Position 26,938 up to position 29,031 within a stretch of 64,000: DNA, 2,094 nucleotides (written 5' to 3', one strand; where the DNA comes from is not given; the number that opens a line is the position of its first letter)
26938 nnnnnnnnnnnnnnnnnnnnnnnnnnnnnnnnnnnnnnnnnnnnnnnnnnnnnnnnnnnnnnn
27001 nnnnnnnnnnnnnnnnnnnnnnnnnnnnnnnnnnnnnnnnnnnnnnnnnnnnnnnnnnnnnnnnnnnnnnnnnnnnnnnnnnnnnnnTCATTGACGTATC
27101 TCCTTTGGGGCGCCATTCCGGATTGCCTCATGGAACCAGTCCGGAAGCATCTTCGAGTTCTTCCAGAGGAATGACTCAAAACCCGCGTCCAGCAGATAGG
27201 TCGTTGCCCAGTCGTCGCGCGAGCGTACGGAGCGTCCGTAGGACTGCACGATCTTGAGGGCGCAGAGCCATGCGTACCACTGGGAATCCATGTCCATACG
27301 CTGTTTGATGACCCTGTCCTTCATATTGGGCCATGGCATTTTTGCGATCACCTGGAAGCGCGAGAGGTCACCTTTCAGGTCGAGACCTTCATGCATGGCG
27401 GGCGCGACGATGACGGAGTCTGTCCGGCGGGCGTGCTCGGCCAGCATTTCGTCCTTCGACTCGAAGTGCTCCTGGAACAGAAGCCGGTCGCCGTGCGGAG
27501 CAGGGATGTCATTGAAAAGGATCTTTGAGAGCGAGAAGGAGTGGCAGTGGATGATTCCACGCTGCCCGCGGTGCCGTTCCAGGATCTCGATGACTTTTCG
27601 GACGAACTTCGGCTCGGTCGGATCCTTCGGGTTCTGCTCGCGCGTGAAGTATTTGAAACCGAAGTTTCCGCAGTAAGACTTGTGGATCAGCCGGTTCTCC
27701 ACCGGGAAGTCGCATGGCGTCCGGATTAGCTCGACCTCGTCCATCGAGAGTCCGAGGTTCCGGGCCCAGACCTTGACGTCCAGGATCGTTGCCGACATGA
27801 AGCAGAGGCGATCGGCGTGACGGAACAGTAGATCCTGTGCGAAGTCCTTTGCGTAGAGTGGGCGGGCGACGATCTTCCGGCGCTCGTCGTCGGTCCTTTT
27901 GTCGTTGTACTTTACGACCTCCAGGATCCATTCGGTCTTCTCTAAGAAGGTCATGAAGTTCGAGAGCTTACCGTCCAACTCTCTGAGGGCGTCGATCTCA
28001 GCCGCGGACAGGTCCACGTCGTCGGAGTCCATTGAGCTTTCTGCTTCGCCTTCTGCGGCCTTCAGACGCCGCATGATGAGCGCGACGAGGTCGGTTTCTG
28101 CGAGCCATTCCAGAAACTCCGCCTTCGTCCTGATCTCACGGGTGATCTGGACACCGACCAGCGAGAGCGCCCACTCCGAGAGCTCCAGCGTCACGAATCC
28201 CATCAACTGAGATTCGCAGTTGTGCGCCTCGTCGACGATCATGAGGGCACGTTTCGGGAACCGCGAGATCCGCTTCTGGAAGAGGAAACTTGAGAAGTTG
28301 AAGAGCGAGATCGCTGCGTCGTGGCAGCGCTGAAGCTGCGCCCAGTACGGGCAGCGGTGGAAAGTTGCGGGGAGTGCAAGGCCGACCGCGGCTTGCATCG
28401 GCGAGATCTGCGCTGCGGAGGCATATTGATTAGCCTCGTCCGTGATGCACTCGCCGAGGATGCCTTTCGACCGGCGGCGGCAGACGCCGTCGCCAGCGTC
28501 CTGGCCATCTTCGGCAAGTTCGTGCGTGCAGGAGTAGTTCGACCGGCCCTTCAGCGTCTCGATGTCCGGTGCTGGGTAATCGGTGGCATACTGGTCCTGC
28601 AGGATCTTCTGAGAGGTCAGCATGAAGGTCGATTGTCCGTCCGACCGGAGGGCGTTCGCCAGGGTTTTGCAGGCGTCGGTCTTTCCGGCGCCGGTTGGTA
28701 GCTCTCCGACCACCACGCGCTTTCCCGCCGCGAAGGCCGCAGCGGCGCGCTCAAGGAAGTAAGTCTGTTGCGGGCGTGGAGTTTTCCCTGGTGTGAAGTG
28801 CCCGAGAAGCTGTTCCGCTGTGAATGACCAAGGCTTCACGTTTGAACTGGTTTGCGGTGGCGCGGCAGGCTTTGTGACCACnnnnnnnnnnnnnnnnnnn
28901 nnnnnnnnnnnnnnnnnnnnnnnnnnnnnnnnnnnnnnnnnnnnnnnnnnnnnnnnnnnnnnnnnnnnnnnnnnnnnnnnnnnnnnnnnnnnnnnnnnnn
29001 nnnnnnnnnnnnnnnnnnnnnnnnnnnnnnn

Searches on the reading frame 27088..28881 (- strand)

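Call 9: search_protein_families(library=pfam, proteins=[window:27088-28881:-], max_evalue=0.01)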
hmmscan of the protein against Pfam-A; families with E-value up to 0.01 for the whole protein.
window:27088-28881:- (597 aa): 5 families
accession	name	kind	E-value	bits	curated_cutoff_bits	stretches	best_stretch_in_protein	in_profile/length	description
PF13307.12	Helicase_C_2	-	2.7e-19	70.3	25.3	1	440-585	10-169/170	Helicase C-terminal domain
PF04851.21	ResIII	-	2e-06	28.3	22.5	1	34-224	3-139/164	Type III restriction enzyme, res subunit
PF06733.21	DEAD_2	-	9.1e-06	25.9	21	1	109-236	32-169/172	DEAD_2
PF00270.35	DEAD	-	0.00022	21.4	26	0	47-100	8-63/167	DEAD/DEAH box helicase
PF13604.12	AAA_30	-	0.0012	19.1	27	0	46-99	9-63/191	AAA domain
